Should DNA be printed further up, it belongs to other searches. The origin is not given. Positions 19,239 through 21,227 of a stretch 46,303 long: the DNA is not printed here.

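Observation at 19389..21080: Stand-alone GHKL ATPase with a PD-(D/E)xK-like C-terminal module: candidate single-gene nucleic-acid-targeting (defence-type) protein at the end of a glycan operon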

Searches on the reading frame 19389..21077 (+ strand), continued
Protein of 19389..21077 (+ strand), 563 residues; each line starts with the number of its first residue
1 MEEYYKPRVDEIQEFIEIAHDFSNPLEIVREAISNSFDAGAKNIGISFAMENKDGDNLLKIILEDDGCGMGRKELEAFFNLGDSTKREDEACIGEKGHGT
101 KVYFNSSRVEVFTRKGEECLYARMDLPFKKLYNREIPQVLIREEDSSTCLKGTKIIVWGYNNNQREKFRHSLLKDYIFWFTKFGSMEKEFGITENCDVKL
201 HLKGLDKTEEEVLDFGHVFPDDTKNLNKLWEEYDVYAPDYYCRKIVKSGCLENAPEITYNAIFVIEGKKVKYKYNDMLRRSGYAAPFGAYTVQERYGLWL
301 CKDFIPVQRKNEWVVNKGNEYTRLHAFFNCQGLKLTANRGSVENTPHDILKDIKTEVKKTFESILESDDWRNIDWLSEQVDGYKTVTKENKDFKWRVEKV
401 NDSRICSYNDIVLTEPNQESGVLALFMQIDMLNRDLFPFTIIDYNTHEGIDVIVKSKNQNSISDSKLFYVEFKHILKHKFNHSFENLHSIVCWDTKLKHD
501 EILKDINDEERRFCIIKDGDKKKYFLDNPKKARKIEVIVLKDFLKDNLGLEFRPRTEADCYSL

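Call 22: predict_structure(alignment_id=A1)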
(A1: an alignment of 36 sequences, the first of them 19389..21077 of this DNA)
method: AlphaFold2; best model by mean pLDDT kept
length: 563 residues; sequences in the alignment: 36
mean_pLDDT: 78.8   pTM: 0.61
mean pLDDT of the five models: 78.8, 78.8, 78.7, 77.9, 75.8
residues with pLDDT >= 90: 181; 70-90: 239; 50-70: 95; < 50: 48
segments of 3 or more residues with pLDDT < 50: 11-21, 84-99, 270-274, 278-283, 290-293, 316-318
pLDDT, mean of each block of 10 residues (from residue 1): 69 45 73 87 95 84 93 82 45 43 82 90 88 82 82 90 81 86 91 92 94 88 65 56 85 92 72 47 51 63 81 52 76 72 83 88 81 66 59 80 91 91 92 89 67 77 68 89 88 94 89 90 90 89 93 90 70
secondary structure, 60 per line:
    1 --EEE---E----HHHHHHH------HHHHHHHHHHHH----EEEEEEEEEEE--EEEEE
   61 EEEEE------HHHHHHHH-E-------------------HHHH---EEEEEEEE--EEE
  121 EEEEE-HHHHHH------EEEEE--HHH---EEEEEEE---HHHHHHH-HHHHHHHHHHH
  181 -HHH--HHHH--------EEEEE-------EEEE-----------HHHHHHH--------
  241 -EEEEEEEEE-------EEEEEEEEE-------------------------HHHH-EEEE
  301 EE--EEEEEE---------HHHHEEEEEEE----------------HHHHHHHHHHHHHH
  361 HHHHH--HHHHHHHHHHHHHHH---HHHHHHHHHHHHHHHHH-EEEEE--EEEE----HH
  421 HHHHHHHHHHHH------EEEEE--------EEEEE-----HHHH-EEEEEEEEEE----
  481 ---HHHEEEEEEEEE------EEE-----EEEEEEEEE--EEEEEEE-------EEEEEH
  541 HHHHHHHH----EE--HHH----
elements in order: E3-5 H14-20 H27-38 E43-53 E56-65 H72-79 H101-104 E108-115 E118-125 H127-132 E139-143 E152-158 H162-168 H170-180 H187-190 E199-203 E211-214 H226-232 E242-250 E258-266 H292-295 E297-302 E305-310 H320-323 E324-330 H347-365 H368-382 H386-402 E404-408 E411-414 H419-432 E439-443 E452-456 H462-465 E467-476 E487-495 E502-504 E510-518 E521-527 E535-539 H540-548

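Call 24: search_protein_families(library=pfam, alignment_id=A2, max_evalue=0.00001)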
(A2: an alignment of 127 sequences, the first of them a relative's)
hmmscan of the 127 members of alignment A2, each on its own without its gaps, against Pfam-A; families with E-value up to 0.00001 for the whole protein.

A. member 1, L011:9311-9742:- (143 aa): 0 families

B. families by the number of members that match (of 127 scanned): 139 families (the first 25 are shown)
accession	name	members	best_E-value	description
PF00589.27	Phage_integrase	5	1.7e-38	Phage integrase family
PF13646.12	HEAT_2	3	7.2e-22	HEAT repeats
PF13495.12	Phage_int_SAM_4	3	1.7e-15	Phage integrase, N-terminal SAM-like domain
PF15978.11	TnsD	2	5.2e-71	Tn7-like transposition protein D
PF12698.13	ABC2_membrane_3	2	3.6e-40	ABC-2 family transporter protein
PF18425.6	CspB_prodomain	2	1.1e-31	Csp protease B prodomain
PF00082.27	Peptidase_S8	2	2.6e-30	Subtilase family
PF01039.27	Carboxyl_trans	2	1.3e-21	Carboxyl transferase domain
PF01061.29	ABC2_membrane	2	1.2e-18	ABC-2 type transporter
PF00656.27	Peptidase_C14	2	1e-17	Caspase domain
PF00583.31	Acetyltransf_1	2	4e-13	Acetyltransferase (GNAT) family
PF13508.13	Acetyltransf_7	2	5.2e-13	Acetyltransferase (GNAT) domain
PF01381.28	HTH_3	2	4.1e-08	Helix-turn-helix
PF01642.28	MM_CoA_mutase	1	1.3e-216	Methylmalonyl-CoA mutase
PF01654.22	Cyt_bd_oxida_I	1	3.9e-149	Cytochrome bd terminal oxidase subunit I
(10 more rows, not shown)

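Call 26: fold_search(model_id=the predicted structure, library=pdb)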
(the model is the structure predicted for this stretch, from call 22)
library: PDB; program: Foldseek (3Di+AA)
matches with E <= 10: 1390; with E <= 0.001: 299
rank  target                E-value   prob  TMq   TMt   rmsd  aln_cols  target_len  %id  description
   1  9a6t_B                1.2e-14  1.00  0.39  0.36  13.8       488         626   16  Integrative model of DNAK-HTPG by crosslinking MS and deep learning (released 2024-09-18)
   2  8gae_B                1.1e-13  1.00  0.39  0.36  13.0       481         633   14  Hsp90 provides platform for CRaf dephosphorylation by PP5 (released 2023-04-26)
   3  6xlf_A                1.3e-13  1.00  0.41  0.38   7.7       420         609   16  Full-length Hsc82 in complex with Aha1 in the presence of AMP-PNP (released 2021-06-30)
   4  8ffv_B                2.1e-13  1.00  0.40  0.36   8.3       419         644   16  Cryo-EM structure of the GR-Hsp90-FKBP52 complex (released 2023-11-01)
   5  6xlc_A                2.2e-13  1.00  0.41  0.38   7.6       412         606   16  Full-length Hsc82 bound to AMPPNP (released 2021-06-30)
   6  6xlg_A                2.8e-13  1.00  0.40  0.38   7.6       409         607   17  Full-length Hsc82 in complex with two Aha1 CTD in the presence of ATPgammaS (released 2021-06-30)
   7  8ffv_A                4.0e-13  1.00  0.42  0.38  12.4       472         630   15  Cryo-EM structure of the GR-Hsp90-FKBP52 complex (released 2023-11-01)
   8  7y04_B                4.2e-13  1.00  0.39  0.36   8.1       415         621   14  Hsp90-AhR-p23 complex (released 2023-01-04)
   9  8ffw_B                7.9e-13  1.00  0.41  0.36  12.4       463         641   16  Cryo-EM structure of the GR-Hsp90-FKBP51 complex (released 2023-11-01)
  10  7zr0_B                7.9e-13  1.00  0.40  0.36  12.6       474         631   14  CryoEM structure of HSP90-CDC37-BRAF(V600E) complex. (released 2022-12-14)
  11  8fx4_B                9.9e-13  1.00  0.42  0.38  11.7       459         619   14  GC-C-Hsp90-Cdc37 regulatory complex (released 2023-07-12)
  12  8eob_B                1.5e-12  1.00  0.40  0.37  13.1       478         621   15  Cryo-EM structure of human HSP90B in the closed state (released 2023-01-25)
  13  8eob_A                2.3e-12  1.00  0.40  0.37   7.8       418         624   16  Cryo-EM structure of human HSP90B in the closed state (released 2023-01-25)
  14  5tvu_A                2.3e-12  1.00  0.38  0.37   8.6       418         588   15  Crystal structure of mitochondrial Hsp90 (TRAP1) with ATP in absence of Mg (released 2018-03-14)
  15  5tvw_B                3.7e-12  1.00  0.38  0.36   7.9       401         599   14  Crystal structure of mitochondrial Hsp90 (TRAP1) with ATP in absence of Mg, hemi-hydrolyzed (released 2018-03-14)
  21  5ix2_A                9.7e-12  1.00  0.37  0.48  20.4       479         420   14  Crystal structure of mouse Morc3 ATPase-CW cassette in complex with AMPPNP and unmodified H3 peptide (released 2016-08-17)
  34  5ix2_B                2.7e-11  1.00  0.37  0.48  19.3       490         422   13  Crystal structure of mouse Morc3 ATPase-CW cassette in complex with AMPPNP and unmodified H3 peptide (released 2016-08-17)
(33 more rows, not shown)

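Call 27: search_protein_families(library=pfam, alignment_id=A3, max_evalue=0.00001)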
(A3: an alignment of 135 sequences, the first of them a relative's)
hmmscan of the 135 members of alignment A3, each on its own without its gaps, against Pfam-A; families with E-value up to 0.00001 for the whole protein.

A. member 1, L011:11934-12509:- (191 aa): 0 families

B. families by the number of members that match (of 135 scanned): 149 families (the first 25 are shown)
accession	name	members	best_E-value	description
PF04851.21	ResIII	5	1.8e-22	Type III restriction enzyme, res subunit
PF00270.35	DEAD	4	3.5e-14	DEAD/DEAH box helicase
PF00583.31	Acetyltransf_1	3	3.9e-17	Acetyltransferase (GNAT) family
PF13508.13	Acetyltransf_7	3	1.5e-14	Acetyltransferase (GNAT) domain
PF13673.13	Acetyltransf_10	3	2.5e-13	Acetyltransferase (GNAT) domain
PF00872.24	Transposase_mut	2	2.5e-126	Transposase, Mutator family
PF10609.15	ParA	2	3.2e-107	NUBPL iron-transfer P-loop NTPase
PF13614.12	AAA_31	2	4.1e-59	AAA domain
PF02417.20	Chromate_transp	2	5.1e-53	Chromate transporter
PF01555.25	N6_N4_Mtase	2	1.5e-46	DNA methylase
PF00580.27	UvrD-helicase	2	7e-39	UvrD/REP helicase N-terminal domain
PF13304.12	AAA_21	2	2.9e-36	AAA domain, putative AbiEii toxin, Type IV TA system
PF00753.33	Lactamase_B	2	1.7e-27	Metallo-beta-lactamase superfamily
PF01656.29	CbiA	2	1.9e-22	CobQ/CobB/MinD/ParA nucleotide binding domain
PF00027.35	cNMP_binding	2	6.6e-21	Cyclic nucleotide-binding domain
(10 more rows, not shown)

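Call 28: search_protein_representatives(alignment_id=A1)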
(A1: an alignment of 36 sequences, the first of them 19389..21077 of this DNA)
Query: 36 sequences, 565 profile positions. Proteins with E-value up to 0.001 (for the whole library): 1797; up to 1e-10: 507; up to 1e-30: 220. The best 150 are listed.
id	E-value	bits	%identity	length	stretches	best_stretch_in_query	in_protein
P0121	2.6e-249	844.8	-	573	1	1-563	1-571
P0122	1.1e-219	746.9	-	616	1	2-563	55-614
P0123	5.9e-217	737.9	-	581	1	3-563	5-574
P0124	4.6e-209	711.9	-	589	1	3-561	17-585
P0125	3.3e-203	692.5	-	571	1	6-559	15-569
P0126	1.5e-202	690.3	-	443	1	125-563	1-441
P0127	2.3e-196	669.9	-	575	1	3-559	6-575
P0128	5.3e-176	602.7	-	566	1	5-563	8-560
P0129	3.0e-174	597.0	-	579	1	4-556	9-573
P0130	2.0e-169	581.0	-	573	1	5-561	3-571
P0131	7.2e-163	559.4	-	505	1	74-562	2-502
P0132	3.7e-162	557.0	-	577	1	5-559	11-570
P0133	3.6e-159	547.1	-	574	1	5-559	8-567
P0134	4.1e-155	533.8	-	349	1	4-340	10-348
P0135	4.3e-155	533.7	-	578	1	7-560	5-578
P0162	8.2e-107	374.3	-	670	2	7-368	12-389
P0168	5.7e-96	338.5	-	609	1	6-561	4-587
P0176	8.1e-86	305.0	-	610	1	10-555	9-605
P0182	5.6e-82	292.3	-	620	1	9-552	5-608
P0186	2.3e-74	267.2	-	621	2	185-540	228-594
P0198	2.6e-66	240.6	-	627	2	211-553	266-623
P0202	6.9e-63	229.3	-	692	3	10-213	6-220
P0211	7.6e-59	216.0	-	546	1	6-506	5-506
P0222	8.8e-55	202.5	-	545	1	6-518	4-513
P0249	1.1e-44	169.3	-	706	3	15-212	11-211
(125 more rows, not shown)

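Call 31: search_dna_similar(query=window:19389-21077:+, collection=plasmids, mode=protein, max_rows=25)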
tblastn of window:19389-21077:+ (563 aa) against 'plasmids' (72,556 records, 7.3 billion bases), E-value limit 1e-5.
Records with a match: 3; places in all: 3; records where one place covers at least 80% of the query: 2.
Best place of each record, by identity: <60% 3.
By first word of the organism name: Caballeronia 1; Natrinema 1; Haladaptatus 1.
By predicted mobility (MOB-suite, as given by PLSDB): non-mobilizable 2; mobilizable 1.
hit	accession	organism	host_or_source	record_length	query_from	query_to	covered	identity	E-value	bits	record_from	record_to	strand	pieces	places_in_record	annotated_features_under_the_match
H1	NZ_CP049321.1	Caballeronia sp. SBC2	whole organism,soil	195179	7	556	98%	56.5%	0e+0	657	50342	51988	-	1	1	ATP-binding protein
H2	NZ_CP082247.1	Natrinema sp. SYSU A 869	cell culture,salt lake sediment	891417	7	493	87%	27.2%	1e-40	166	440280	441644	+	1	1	ATP-binding protein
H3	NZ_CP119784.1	Haladaptatus sp. YSMS36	cell culture,sediment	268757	1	393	70%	32.1%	3e-43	173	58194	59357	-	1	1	ATP-binding protein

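Call 32: search_dna_similar(query=window:19389-21077:+, collection=phages, mode=protein, max_rows=15)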
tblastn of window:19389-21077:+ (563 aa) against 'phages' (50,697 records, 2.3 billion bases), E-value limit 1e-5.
No match.

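Call 33: get_annotated_region(hit=H1, flank=8000)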
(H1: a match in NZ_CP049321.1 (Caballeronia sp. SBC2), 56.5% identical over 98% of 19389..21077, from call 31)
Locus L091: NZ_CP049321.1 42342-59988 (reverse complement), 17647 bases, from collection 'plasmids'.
description: Caballeronia sp. SBC2 plasmid pSBC2-5, complete sequence
organism: Caballeronia sp. SBC2 (NCBI taxid 2705547)
taxonomy: Bacteria; Pseudomonadota; Betaproteobacteria; Burkholderiales; Burkholderiaceae; Caballeronia; Caballeronia sp. SBC2
host: -; source: whole organism,soil; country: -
typing (MOB-suite, as given by PLSDB): mobilizable; relaxase MOBP
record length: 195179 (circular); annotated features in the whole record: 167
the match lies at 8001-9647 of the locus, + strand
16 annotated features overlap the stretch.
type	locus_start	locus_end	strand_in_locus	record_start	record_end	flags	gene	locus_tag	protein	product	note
CDS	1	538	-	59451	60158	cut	imuA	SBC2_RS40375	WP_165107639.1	translesion DNA synthesis-associated protein ImuA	GO:0051782 - negative regulation of cell division [Evidence IEA]; GO:0009432 - SOS response [Evidence IEA]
CDS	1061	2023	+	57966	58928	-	-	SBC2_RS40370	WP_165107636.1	N-6 DNA methylase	GO:0006306 - DNA methylation [Evidence IEA]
CDS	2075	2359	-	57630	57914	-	-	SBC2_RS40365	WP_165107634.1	helix-turn-helix domain-containing protein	-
CDS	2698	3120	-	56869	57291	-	-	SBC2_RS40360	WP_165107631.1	antirestriction protein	-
CDS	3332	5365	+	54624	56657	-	-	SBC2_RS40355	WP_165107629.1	ParB/RepB/Spo0J family partition protein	-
CDS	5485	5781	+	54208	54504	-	-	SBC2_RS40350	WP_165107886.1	type II toxin-antitoxin system RelE/ParE family toxin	-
CDS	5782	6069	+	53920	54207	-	-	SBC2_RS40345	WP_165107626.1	addiction module antidote protein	-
CDS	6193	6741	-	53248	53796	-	-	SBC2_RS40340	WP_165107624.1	hypothetical protein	-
CDS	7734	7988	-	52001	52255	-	-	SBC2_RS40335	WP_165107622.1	hypothetical protein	-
CDS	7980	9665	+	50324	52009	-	-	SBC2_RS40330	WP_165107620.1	ATP-binding protein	-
CDS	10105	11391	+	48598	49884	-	-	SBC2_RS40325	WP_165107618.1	hypothetical protein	-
CDS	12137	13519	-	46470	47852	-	-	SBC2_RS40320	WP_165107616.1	hypothetical protein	-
CDS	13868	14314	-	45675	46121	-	-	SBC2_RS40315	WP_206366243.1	hypothetical protein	-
CDS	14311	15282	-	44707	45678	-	-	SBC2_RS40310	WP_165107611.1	hypothetical protein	-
CDS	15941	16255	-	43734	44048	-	-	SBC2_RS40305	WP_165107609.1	hypothetical protein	-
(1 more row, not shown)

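Call 37: search_protein_families(library=pfam, proteins=[P0162, P0202, P0249, P0176, P0182, P0186, P0198, P0168, P0004, P0086], max_evalue=5)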
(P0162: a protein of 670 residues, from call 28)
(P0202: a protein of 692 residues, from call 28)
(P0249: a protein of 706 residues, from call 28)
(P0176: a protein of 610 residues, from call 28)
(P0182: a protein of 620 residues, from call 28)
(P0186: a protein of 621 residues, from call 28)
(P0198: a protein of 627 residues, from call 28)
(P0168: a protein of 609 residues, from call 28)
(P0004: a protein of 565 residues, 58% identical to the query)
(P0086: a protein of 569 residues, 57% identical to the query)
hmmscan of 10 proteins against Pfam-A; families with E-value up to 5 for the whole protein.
P0162 (670 aa): 3 families
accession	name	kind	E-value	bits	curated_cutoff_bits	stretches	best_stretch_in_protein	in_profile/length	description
PF13589.12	HATPase_c_3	-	5.1e-11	43.2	25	1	33-121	5-95/137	Histidine kinase-, DNA gyrase B-, and HSP90-like ATPase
PF02518.31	HATPase_c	-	0.00043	21.1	26.4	1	30-91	5-64/111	Histidine kinase-, DNA gyrase B-, and HSP90-like ATPase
PF15952.10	ESM4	-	0.75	10.6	27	1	355-422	6-77/173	Enhancer of split M4 family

P0202 (692 aa): 2 families
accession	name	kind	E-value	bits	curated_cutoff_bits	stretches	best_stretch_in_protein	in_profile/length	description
PF13589.12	HATPase_c_3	-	1.1e-09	38.9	25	1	26-114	7-97/137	Histidine kinase-, DNA gyrase B-, and HSP90-like ATPase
PF02518.31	HATPase_c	-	2e-06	28.6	26.4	1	21-87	5-69/111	Histidine kinase-, DNA gyrase B-, and HSP90-like ATPase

P0249 (706 aa): 3 families
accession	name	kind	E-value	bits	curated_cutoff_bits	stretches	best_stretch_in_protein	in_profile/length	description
PF13589.12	HATPase_c_3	-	1.1e-14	55.1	25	1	25-121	6-104/137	Histidine kinase-, DNA gyrase B-, and HSP90-like ATPase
PF02518.31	HATPase_c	-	0.00035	21.4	26.4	1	23-95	7-76/111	Histidine kinase-, DNA gyrase B-, and HSP90-like ATPase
PF17770.6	RNase_J_C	-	1.4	10.4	23.8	0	414-454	45-85/102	Ribonuclease J C-terminal domain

P0176 (610 aa): 2 families
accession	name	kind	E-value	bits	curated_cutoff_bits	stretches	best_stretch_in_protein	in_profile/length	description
PF13589.12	HATPase_c_3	-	1.3e-08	35.4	25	1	29-121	7-87/137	Histidine kinase-, DNA gyrase B-, and HSP90-like ATPase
PF02518.31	HATPase_c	-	1.5e-05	25.8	26.4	1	25-113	6-79/111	Histidine kinase-, DNA gyrase B-, and HSP90-like ATPase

P0182 (620 aa): 3 families
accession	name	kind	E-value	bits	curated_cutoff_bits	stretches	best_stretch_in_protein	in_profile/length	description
PF13589.12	HATPase_c_3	-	2.7e-12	47.3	25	1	28-146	9-123/137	Histidine kinase-, DNA gyrase B-, and HSP90-like ATPase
PF02518.31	HATPase_c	-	5.2e-06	27.3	26.4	1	23-82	7-63/111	Histidine kinase-, DNA gyrase B-, and HSP90-like ATPase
PF10076.14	Phage_Mu_Gp48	-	0.14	12.5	37.4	1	397-453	28-81/150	Bacteriophage Mu-like, Gp48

P0186 (621 aa): 3 families
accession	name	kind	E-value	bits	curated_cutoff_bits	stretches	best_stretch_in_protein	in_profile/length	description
PF13589.12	HATPase_c_3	-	0.0057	17.1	25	1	32-123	9-96/137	Histidine kinase-, DNA gyrase B-, and HSP90-like ATPase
PF02518.31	HATPase_c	-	0.023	15.6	26.4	1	25-86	5-63/111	Histidine kinase-, DNA gyrase B-, and HSP90-like ATPase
PF22470.1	Histone_HNS_N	-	2.4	8.6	24.5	1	390-435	15-60/79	H-NS histone-like proteins, N-terminal domain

P0198 (627 aa): 4 families
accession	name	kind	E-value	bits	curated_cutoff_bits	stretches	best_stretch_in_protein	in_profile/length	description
PF13589.12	HATPase_c_3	-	2.7e-05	24.7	25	1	39-138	12-107/137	Histidine kinase-, DNA gyrase B-, and HSP90-like ATPase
PF02518.31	HATPase_c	-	0.001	19.9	26.4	1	30-99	6-64/111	Histidine kinase-, DNA gyrase B-, and HSP90-like ATPase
PF05770.16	Ins134_P3_kin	-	0.026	14.5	23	1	502-536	158-192/201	Inositol 1,3,4-trisphosphate 5/6-kinase ATP-grasp domain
PF05797.17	Rep_4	-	0.049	14.1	27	1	161-231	30-98/108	Yeast trans-acting factor (REP1/REP2)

P0168 (609 aa): 2 families
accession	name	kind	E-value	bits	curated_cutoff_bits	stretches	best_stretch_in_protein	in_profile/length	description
PF13589.12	HATPase_c_3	-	3.5e-11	43.7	25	1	28-145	7-122/137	Histidine kinase-, DNA gyrase B-, and HSP90-like ATPase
PF02518.31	HATPase_c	-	3.5e-05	24.6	26.4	1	26-102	8-75/111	Histidine kinase-, DNA gyrase B-, and HSP90-like ATPase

P0004 (565 aa): 4 families
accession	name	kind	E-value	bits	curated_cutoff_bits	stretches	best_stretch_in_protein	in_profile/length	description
PF13589.12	HATPase_c_3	-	6.6e-15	55.8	25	1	30-144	7-123/137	Histidine kinase-, DNA gyrase B-, and HSP90-like ATPase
PF02518.31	HATPase_c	-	3.2e-07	31.2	26.4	1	29-158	9-105/111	Histidine kinase-, DNA gyrase B-, and HSP90-like ATPase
PF18402.7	Thioredoxin_14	-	0.092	13.1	30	1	308-380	175-247/255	Thioredoxin-like domain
PF15189.11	MEIOC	-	0.23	11.6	27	1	375-431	10-68/166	Meiosis-specific coiled-coil domain-containing protein MEIOC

P0086 (569 aa): 3 families
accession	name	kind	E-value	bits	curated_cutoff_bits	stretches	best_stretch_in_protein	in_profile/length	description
PF13589.12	HATPase_c_3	-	2.7e-10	40.8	25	1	29-130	6-104/137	Histidine kinase-, DNA gyrase B-, and HSP90-like ATPase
PF02518.31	HATPase_c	-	4e-06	27.7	26.4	1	27-104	7-74/111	Histidine kinase-, DNA gyrase B-, and HSP90-like ATPase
PF09950.15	Major_capside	-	0.062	13.1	26.8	1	313-367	64-125/251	Major capsid protein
